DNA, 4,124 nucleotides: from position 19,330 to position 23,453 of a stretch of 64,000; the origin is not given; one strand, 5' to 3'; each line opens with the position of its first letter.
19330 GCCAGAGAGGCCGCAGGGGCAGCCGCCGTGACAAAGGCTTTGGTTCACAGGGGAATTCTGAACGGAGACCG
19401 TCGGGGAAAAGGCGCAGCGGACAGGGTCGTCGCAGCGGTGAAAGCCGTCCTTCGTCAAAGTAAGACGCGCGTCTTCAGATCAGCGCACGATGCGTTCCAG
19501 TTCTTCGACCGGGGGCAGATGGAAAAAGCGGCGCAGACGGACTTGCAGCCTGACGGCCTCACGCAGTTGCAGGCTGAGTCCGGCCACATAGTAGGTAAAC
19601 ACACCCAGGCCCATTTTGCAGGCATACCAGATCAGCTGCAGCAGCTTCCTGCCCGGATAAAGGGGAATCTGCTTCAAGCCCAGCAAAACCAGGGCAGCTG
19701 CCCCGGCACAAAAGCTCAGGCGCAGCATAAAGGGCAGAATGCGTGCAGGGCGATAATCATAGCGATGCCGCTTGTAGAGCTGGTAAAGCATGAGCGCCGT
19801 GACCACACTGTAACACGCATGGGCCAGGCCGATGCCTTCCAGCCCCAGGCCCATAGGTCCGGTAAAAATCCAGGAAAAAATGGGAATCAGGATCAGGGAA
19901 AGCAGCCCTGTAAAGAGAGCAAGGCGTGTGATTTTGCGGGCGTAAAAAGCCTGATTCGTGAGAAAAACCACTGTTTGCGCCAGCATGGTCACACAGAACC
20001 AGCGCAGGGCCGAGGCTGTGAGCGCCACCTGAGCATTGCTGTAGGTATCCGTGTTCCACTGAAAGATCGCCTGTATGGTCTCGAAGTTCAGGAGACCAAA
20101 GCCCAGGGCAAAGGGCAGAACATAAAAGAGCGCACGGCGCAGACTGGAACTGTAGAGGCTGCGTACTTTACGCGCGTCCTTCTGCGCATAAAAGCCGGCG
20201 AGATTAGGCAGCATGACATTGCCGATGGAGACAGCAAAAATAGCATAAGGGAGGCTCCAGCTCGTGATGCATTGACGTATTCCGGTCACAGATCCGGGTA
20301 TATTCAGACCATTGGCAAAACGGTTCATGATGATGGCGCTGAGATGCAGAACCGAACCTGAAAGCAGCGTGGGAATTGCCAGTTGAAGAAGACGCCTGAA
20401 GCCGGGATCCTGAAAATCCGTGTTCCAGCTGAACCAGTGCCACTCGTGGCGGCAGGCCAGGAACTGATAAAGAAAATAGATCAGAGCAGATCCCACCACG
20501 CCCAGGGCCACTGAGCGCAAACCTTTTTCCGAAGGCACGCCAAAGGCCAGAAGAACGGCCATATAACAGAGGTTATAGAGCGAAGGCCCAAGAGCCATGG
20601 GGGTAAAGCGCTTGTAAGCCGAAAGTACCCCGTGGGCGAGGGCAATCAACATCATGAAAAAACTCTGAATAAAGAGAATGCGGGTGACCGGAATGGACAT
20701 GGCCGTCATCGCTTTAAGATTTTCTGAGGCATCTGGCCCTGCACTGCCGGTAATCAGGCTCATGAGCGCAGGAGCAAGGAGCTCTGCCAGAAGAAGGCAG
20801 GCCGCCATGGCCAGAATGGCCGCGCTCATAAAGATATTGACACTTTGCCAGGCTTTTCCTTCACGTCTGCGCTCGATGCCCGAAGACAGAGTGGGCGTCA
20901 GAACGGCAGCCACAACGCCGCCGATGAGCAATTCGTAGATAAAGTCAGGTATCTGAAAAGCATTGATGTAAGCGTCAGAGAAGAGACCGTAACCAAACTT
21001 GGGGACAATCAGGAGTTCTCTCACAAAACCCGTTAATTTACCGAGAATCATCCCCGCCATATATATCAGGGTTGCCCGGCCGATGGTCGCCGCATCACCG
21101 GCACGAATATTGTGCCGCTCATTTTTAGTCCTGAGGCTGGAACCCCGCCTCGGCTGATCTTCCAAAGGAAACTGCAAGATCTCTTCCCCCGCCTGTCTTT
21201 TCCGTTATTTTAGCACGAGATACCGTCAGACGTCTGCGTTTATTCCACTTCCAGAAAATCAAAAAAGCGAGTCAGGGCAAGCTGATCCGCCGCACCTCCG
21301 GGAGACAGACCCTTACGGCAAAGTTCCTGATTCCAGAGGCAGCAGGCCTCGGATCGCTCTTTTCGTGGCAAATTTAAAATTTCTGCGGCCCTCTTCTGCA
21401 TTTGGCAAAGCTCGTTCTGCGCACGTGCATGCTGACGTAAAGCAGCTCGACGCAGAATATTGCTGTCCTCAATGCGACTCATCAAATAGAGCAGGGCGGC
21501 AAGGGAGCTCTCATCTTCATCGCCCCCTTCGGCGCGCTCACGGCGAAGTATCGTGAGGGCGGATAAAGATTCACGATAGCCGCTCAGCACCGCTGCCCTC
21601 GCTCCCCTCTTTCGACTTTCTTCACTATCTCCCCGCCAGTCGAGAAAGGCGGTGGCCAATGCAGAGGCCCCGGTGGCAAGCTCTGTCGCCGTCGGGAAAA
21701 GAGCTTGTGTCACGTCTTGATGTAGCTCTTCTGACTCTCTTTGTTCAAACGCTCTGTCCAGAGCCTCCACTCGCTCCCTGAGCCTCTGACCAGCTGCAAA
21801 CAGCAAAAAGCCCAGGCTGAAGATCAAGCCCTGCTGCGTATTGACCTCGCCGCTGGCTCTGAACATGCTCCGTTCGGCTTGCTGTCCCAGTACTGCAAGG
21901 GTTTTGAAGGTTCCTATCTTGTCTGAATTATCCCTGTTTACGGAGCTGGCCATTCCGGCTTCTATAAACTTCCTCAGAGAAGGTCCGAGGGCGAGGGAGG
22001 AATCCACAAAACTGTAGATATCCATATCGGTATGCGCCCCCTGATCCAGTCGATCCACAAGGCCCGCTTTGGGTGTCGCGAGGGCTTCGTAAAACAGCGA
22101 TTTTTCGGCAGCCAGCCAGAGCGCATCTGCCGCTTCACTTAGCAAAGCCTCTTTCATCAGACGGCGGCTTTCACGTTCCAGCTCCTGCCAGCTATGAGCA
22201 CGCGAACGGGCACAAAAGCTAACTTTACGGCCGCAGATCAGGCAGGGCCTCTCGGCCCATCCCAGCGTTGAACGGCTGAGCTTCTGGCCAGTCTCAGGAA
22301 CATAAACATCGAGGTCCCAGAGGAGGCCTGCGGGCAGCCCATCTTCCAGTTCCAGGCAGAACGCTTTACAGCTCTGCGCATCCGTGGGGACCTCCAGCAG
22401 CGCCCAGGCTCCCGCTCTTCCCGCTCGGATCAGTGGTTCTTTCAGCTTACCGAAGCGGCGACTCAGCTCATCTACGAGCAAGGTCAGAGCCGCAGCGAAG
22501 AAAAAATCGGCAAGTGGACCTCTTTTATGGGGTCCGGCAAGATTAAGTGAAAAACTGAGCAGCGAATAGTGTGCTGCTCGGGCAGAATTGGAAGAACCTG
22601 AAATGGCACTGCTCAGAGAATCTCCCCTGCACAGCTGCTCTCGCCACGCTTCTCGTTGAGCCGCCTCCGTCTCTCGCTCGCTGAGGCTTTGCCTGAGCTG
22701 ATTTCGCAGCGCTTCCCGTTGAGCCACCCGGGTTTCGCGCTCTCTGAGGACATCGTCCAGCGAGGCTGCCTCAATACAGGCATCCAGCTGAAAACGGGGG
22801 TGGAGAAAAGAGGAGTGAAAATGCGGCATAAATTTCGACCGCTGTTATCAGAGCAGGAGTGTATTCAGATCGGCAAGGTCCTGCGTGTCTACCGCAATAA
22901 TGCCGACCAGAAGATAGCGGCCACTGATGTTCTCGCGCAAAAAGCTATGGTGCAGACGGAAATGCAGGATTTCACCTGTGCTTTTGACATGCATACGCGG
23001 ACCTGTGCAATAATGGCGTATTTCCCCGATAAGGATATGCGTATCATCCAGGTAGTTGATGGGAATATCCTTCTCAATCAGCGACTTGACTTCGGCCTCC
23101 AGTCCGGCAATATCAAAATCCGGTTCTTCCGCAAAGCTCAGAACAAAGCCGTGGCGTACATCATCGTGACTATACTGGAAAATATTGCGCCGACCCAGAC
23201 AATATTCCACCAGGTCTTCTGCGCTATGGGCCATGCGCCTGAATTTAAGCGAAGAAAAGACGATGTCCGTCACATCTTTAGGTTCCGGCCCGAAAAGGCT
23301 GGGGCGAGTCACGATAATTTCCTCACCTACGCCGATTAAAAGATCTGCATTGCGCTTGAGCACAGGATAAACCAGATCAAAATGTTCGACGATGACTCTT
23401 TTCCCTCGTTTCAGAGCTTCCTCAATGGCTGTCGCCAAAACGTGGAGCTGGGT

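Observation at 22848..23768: P-loop NTPase with AlaX/tRNA-editing-like motifs embedded in the methylaspartate operon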

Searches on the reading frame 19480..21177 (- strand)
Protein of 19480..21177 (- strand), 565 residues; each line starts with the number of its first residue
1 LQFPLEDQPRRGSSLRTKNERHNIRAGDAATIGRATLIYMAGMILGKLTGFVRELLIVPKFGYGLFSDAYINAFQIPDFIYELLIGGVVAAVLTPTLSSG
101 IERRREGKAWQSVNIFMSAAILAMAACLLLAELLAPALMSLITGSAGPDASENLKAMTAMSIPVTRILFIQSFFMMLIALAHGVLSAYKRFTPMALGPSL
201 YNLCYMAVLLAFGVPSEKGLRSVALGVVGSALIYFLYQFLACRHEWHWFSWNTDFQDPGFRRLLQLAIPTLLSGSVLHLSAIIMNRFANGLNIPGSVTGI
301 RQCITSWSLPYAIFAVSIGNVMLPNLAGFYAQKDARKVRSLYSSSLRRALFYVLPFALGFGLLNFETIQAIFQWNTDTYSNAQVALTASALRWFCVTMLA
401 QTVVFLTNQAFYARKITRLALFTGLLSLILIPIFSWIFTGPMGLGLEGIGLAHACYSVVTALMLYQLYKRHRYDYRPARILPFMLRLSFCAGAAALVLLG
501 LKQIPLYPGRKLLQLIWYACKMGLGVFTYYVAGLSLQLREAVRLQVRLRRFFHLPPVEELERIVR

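Call 5: search_protein_families(library=pfam, proteins=[window:19480-21177:-], max_evalue=0.01)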
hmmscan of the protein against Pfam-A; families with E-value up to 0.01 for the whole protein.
window:19480-21177:- (565 aa): 1 family
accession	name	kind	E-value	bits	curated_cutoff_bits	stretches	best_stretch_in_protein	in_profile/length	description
PF03023.19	MurJ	-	2.3e-55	188.5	27.4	1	61-504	5-435/451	Lipid II flippase MurJ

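Call 6: search_protein_families(library=ncbifam, proteins=[window:19480-21177:-], max_evalue=0.01)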
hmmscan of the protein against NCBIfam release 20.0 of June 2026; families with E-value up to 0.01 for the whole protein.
window:19480-21177:- (565 aa): 2 families
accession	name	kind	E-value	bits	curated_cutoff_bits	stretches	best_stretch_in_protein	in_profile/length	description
TIGR01695.1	murJ_mviN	equivalog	1.2e-63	215.6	235.55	1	35-536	5-495/506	murein biosynthesis integral membrane protein MurJ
TIGR00797.1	matE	subfamily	0.00013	21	147.4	1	315-477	41-202/396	MATE family efflux transporter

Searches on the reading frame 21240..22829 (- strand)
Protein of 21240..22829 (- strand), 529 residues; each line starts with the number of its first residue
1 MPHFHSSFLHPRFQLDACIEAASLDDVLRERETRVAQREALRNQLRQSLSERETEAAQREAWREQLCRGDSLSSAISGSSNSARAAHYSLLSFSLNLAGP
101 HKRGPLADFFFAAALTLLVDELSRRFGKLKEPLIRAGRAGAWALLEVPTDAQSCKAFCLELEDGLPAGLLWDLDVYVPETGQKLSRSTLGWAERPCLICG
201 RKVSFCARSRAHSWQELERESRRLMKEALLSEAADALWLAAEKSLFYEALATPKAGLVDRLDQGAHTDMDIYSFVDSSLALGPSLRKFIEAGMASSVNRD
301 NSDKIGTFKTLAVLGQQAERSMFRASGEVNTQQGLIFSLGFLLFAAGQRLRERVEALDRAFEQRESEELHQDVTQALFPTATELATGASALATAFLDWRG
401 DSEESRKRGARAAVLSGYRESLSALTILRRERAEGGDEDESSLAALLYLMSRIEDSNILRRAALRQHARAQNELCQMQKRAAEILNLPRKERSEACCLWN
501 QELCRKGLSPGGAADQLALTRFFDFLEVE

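Call 5: search_protein_families(library=pfam, proteins=[window:21240-22829:-], max_evalue=0.01)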
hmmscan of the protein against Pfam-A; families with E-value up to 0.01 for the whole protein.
window:21240-22829:- (529 aa): 2 families
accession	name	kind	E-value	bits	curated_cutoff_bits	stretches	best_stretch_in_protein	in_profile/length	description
PF01874.21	CitG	-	5.7e-51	174.2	27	1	240-523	3-283/284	ATP:dephospho-CoA triphosphoribosyl transferase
PF03802.19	CitX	-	1.6e-31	109.7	25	1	86-227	24-164/165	Apo-citrate lyase phosphoribosyl-dephospho-CoA transferase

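Call 6: search_protein_families(library=ncbifam, proteins=[window:21240-22829:-], max_evalue=0.01)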
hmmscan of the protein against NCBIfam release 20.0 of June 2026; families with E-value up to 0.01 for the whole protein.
window:21240-22829:- (529 aa): 6 families
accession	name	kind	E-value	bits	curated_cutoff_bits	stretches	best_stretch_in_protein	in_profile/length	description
TIGR03125.1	citrate_citG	equivalog_domain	3e-50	171.2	272.3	1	240-525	6-274/275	triphosphoribosyl-dephospho-CoA synthase CitG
NF002315.0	PRK01237.1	equivalog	9.4e-44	149.9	280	1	232-527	12-282/291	triphosphoribosyl-dephospho-CoA synthase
TIGR03132.1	malonate_mdcB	equivalog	7.7e-43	146.9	282.35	1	239-526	6-271/272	triphosphoribosyl-dephospho-CoA synthase MdcB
TIGR03124.1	citrate_citX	equivalog_domain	3.7e-28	98.5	105.25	1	86-223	24-160/165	citrate lyase holo-[acyl-carrier protein] synthase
NF002383.0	PRK01392.1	subfamily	1.2e-24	86.8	158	1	85-228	36-179/185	citrate lyase holo-ACP synthase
NF007503.0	PRK10096.1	equivalog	4.2e-23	82.1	477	1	238-523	22-289/292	triphosphoribosyl-dephospho-CoA synthase CitG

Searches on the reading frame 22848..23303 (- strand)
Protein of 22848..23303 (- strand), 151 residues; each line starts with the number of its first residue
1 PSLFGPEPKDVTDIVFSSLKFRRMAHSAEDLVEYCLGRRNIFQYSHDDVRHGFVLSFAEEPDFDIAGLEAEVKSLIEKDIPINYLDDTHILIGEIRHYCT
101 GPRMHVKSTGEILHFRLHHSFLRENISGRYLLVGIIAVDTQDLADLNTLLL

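Call 32: predict_structure(alignment_id=A2)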
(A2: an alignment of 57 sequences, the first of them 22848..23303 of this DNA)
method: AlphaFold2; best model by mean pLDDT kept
length: 151 residues; sequences in the alignment: 57
mean_pLDDT: 89.3   pTM: 0.84
mean pLDDT of the five models: 89.3, 89.2, 88.3, 87.8, 86.9
residues with pLDDT >= 90: 106; 70-90: 31; 50-70: 12; < 50: 2
segments of 3 or more residues with pLDDT < 50: none
pLDDT, mean of each block of 10 residues (from residue 1): 71 83 95 96 91 96 97 98 94 92 89 96 95 90 61 37
secondary structure, 60 per line:
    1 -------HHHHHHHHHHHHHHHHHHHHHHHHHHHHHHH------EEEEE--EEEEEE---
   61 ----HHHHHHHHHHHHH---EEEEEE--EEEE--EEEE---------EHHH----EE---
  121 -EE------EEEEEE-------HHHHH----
elements in order: H8-38 E45-49 E52-57 H65-77 E81-86 E89-92 E95-98 E130-135 H143-147

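Call 37: fold_search(model_id=the predicted structure, library=pdb)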
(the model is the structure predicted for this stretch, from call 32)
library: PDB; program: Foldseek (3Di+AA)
matches with E <= 10: 247; with E <= 0.001: 12
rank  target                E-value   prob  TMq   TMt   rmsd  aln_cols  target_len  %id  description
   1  1wnu_B                3.0e-05  1.00  0.55  0.55   4.9       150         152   15  Structure of Archaeal Trans-Editing Protein AlaX in complex with L-serine (released 2005-07-26)
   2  1wnu_A                4.9e-05  1.00  0.55  0.54   4.9       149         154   15  Structure of Archaeal Trans-Editing Protein AlaX in complex with L-serine (released 2005-07-26)
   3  3rhu_A                6.2e-05  1.00  0.55  0.58   4.1       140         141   19  Epitope backbone grafting by computational design for improved presentation of linear epitopes on scaffold proteins (released 2011-11-09)
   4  3rfn                  8.5e-05  1.00  0.59  0.59   4.7       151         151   14  Epitope backbone grafting by computational design for improved presentation of linear epitopes on scaffold proteins (released 2011-11-09)
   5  1v7o_B                1.0e-04  1.00  0.60  0.59   4.2       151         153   16  Alanyl-tRNA synthetase editing domain homologue protein from Pyrococcus horikoshii (released 2004-01-13)
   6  1v7o_A                1.1e-04  1.00  0.59  0.58   4.5       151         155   15  Alanyl-tRNA synthetase editing domain homologue protein from Pyrococcus horikoshii (released 2004-01-13)
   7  1v4p_A                2.9e-04  1.00  0.60  0.60   4.1       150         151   16  Crystal structure of Alanyl-tRNA Synthetase from Pyrococcus horikoshii OT3 (released 2004-11-23)
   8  2zzg_B                4.1e-04  1.00  0.58  0.14   3.8       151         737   12  Crystal structure of alanyl-tRNA synthetase in complex with 5''-O-(N-(L-alanyl)-sulfamyoxyl) adenine without oligomeri (released 2009-07-21)
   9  2zze_A                4.6e-04  1.00  0.56  0.13   4.0       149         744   15  Crystal structure of alanyl-tRNA synthetase without oligomerization domain in lysine-methylated form (released 2009-07-21)
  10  2e1b                  4.6e-04  1.00  0.50  0.38   4.8       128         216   16  Crystal structure of the AlaX-M trans-editing enzyme from Pyrococcus horikoshii (released 2007-03-06)
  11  9iuw                  6.3e-04  1.00  0.48  0.36   4.8       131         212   17  Structure of AlaX-M trans-editing enzyme from Pyrococcus furiosus (released 2025-07-30)
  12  2zzf                  7.5e-04  1.00  0.59  0.14   4.0       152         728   13  Crystal structure of alanyl-tRNA synthetase without oligomerization domain (released 2009-07-21)
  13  3wqy_B                1.1e-03  1.00  0.56  0.11   3.7       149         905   17  Crystal structure of Archaeoglobus fulgidus alanyl-tRNA synthetase in complex with wild-type tRNA(Ala) having G3.U70 (released 2014-06-18)
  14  2zzg_A                1.4e-03  1.00  0.57  0.14   3.8       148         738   13  Crystal structure of alanyl-tRNA synthetase in complex with 5''-O-(N-(L-alanyl)-sulfamyoxyl) adenine without oligomeri (released 2009-07-21)
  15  3wqz_B                2.1e-03  1.00  0.55  0.11   3.7       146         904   17  Crystal structure of Archaeoglobus fulgidus alanyl-tRNA synthetase in complex with a tRNA(Ala) variant having A3.U70 (released 2014-06-18)
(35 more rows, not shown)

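Call 41: search_solved_structures(query=A3, max_evalue=10, show_alignments=4)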
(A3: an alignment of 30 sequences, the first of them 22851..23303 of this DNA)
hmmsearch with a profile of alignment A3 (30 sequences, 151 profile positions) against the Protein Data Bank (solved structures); distinct sequences matched with E-value up to 10: 4.
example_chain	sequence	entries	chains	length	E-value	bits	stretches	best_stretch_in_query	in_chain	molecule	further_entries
9euf_F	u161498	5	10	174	0.069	16.4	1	53-132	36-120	Baseplate component | ORF60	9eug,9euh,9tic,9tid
7tbi_b1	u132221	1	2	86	0.41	13.9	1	60-95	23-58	Dyn2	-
7n9f_o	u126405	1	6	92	0.45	13.7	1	60-95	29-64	Dynein light chain 1, cytoplasmic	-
4ds1_A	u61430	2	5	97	0.49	13.6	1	60-95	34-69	Dynein light chain 1, cytoplasmic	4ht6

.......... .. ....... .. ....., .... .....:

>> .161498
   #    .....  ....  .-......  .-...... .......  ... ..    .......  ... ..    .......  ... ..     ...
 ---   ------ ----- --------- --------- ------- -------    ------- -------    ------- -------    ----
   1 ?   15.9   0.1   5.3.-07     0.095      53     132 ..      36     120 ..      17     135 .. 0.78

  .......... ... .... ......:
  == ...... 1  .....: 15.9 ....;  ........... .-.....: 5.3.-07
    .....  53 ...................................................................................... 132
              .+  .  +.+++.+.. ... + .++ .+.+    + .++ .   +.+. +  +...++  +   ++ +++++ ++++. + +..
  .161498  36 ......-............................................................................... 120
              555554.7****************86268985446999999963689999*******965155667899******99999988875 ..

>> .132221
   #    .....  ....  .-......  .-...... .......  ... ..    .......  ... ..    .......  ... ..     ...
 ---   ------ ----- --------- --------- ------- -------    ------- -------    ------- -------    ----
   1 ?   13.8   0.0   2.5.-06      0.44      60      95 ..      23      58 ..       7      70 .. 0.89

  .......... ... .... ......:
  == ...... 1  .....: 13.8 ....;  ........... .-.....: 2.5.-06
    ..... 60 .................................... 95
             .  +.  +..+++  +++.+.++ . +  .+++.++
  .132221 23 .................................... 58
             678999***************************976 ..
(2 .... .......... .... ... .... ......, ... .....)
